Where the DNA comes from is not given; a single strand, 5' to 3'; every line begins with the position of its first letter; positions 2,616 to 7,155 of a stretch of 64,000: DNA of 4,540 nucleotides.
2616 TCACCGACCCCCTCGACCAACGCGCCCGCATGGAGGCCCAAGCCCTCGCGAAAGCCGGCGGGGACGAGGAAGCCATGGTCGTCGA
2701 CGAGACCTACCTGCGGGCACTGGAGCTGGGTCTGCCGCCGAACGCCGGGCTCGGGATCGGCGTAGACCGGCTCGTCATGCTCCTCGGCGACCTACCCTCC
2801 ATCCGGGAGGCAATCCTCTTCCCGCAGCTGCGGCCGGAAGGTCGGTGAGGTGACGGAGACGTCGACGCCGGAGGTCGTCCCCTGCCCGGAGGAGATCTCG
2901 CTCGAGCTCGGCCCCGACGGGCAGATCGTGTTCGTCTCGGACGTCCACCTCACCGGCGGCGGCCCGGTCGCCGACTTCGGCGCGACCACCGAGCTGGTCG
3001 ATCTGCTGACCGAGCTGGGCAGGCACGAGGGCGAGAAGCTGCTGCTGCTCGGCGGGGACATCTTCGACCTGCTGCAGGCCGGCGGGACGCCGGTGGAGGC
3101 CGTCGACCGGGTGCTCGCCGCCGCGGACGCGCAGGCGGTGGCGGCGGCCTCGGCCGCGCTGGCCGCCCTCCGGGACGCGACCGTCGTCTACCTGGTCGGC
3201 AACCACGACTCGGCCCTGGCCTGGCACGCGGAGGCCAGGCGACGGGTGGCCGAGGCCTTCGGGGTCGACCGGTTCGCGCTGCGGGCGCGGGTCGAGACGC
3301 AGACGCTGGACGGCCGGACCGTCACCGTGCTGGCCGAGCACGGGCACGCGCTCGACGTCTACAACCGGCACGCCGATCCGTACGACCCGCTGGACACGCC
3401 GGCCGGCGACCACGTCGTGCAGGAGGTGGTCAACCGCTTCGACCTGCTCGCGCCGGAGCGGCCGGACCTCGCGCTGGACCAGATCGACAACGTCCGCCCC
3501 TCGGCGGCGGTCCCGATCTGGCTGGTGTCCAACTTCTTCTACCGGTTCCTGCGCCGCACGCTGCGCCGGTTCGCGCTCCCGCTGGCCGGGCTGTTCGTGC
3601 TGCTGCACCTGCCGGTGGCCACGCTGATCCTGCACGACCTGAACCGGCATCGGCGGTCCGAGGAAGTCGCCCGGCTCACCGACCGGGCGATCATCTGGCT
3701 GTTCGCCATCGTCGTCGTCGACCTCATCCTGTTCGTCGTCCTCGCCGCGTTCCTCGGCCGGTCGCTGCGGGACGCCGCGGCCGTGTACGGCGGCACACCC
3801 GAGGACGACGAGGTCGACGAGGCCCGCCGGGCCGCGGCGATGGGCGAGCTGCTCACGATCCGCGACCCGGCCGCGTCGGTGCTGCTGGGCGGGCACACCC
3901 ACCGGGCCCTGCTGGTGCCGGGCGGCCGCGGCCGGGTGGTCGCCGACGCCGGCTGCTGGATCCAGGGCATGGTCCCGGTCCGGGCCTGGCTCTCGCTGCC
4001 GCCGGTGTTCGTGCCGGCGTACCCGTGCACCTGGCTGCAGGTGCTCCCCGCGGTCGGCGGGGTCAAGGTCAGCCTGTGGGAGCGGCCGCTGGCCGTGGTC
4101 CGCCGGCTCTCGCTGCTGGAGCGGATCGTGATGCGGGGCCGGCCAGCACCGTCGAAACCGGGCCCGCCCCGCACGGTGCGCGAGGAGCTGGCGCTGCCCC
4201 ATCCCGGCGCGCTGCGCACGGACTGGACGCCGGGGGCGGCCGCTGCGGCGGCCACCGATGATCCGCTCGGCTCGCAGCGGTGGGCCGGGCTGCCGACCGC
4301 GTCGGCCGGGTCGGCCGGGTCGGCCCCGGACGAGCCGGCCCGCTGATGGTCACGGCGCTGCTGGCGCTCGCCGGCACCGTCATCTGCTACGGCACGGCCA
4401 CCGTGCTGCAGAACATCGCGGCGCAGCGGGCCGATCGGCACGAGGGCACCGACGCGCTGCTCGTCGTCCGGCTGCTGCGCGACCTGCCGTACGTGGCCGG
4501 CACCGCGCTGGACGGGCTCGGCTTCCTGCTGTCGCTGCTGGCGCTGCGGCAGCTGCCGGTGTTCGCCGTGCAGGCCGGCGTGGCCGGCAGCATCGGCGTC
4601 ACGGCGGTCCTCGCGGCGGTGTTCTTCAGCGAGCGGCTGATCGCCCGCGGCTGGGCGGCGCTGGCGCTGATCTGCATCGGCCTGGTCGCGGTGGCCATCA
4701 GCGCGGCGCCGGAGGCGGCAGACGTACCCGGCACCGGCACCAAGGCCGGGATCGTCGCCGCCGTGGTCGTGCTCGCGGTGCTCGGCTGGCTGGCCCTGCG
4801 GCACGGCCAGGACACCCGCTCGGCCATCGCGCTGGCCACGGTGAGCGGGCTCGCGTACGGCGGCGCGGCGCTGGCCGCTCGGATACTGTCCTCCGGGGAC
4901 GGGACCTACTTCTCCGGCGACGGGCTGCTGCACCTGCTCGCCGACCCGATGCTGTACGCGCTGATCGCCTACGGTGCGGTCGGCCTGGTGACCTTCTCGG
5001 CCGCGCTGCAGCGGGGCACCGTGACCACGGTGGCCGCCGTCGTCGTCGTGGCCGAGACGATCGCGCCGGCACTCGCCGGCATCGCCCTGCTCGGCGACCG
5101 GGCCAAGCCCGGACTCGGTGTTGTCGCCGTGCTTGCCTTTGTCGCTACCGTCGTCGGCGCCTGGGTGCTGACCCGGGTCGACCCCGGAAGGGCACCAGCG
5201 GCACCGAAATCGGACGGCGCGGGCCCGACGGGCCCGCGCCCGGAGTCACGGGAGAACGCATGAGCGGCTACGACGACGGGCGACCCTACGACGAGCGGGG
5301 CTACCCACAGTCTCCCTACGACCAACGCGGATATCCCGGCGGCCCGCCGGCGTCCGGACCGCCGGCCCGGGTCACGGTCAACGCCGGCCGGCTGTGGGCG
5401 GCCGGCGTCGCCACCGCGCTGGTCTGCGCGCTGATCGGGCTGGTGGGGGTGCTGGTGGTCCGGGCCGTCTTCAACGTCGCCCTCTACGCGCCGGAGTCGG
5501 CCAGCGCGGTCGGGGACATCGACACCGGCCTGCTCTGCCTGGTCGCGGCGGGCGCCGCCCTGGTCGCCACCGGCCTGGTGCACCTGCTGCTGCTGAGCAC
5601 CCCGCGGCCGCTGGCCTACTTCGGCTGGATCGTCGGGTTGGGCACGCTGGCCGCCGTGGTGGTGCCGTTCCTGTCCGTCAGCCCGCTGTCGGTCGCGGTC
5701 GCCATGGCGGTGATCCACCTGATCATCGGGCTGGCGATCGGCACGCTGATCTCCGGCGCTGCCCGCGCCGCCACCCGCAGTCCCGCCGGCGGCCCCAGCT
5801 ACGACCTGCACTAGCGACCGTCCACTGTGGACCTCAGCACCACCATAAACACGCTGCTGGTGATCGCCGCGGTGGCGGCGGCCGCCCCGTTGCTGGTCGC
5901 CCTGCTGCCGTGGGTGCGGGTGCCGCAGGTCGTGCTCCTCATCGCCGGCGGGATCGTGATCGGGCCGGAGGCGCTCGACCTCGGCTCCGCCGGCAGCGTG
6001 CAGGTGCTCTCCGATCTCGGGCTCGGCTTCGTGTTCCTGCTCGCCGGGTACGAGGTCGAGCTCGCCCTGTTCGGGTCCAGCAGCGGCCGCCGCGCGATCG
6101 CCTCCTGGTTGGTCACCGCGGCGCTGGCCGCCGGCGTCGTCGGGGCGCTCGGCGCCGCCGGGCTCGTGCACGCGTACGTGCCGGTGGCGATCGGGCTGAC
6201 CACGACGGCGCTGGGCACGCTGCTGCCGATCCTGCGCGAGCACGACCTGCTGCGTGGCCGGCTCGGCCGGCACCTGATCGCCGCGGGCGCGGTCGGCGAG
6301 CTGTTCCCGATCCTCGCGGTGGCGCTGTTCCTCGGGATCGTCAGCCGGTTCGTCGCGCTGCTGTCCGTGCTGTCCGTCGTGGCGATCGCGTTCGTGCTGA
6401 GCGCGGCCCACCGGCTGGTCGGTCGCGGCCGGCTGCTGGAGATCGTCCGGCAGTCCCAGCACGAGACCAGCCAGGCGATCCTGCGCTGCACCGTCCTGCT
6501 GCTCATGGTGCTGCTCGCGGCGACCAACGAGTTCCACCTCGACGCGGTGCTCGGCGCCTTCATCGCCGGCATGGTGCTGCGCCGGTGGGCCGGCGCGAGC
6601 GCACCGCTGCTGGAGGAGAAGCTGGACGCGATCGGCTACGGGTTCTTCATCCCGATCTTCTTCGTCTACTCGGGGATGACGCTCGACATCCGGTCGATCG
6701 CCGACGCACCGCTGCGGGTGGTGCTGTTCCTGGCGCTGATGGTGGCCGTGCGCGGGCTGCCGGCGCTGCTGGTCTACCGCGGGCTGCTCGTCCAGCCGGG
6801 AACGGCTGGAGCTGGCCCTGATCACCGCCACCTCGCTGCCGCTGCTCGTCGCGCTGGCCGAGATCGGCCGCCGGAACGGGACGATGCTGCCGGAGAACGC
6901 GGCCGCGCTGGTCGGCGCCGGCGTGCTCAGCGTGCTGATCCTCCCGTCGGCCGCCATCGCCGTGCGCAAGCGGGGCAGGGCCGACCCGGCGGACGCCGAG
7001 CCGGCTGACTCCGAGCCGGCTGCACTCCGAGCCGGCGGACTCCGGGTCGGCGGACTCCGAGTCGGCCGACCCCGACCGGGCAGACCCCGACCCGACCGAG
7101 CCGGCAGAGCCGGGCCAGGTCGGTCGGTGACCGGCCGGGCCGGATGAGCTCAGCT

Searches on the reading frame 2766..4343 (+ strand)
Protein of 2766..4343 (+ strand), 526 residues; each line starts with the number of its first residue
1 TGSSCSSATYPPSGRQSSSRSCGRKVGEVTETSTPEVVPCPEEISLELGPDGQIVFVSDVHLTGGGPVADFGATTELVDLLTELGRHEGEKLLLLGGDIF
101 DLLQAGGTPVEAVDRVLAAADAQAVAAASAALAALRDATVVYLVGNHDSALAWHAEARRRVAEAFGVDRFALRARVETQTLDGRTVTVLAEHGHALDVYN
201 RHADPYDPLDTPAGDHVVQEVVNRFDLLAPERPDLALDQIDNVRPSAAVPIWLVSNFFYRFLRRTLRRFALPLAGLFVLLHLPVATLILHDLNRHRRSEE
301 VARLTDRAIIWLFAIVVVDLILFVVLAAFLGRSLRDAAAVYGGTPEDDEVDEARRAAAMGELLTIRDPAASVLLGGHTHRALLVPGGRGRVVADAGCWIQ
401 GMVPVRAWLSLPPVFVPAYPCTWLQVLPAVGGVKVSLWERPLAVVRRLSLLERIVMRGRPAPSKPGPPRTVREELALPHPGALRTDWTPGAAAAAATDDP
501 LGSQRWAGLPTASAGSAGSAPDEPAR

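Call 43: search_protein_families(library=pfam, proteins=[window:2766-4343:+], max_evalue=0.00001)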
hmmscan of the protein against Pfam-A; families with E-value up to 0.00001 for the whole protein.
window:2766-4343:+ (526 aa): 1 family
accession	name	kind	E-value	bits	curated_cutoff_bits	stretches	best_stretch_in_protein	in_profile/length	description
PF00149.33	Metallophos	-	1.6e-08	35.6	21.5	1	54-206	3-130/191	Calcineurin-like phosphoesterase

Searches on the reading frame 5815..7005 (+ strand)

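Call 43: search_protein_families(library=pfam, proteins=[window:5815-7005:+], max_evalue=0.00001)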
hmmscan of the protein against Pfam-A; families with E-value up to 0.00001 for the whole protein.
window:5815-7005:+ (397 aa): 1 family
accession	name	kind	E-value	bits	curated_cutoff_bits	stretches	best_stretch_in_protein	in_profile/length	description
PF00999.27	Na_H_Exchanger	-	6e-36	124.5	26.2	1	24-324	7-312/375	Sodium/hydrogen exchanger, transmembrane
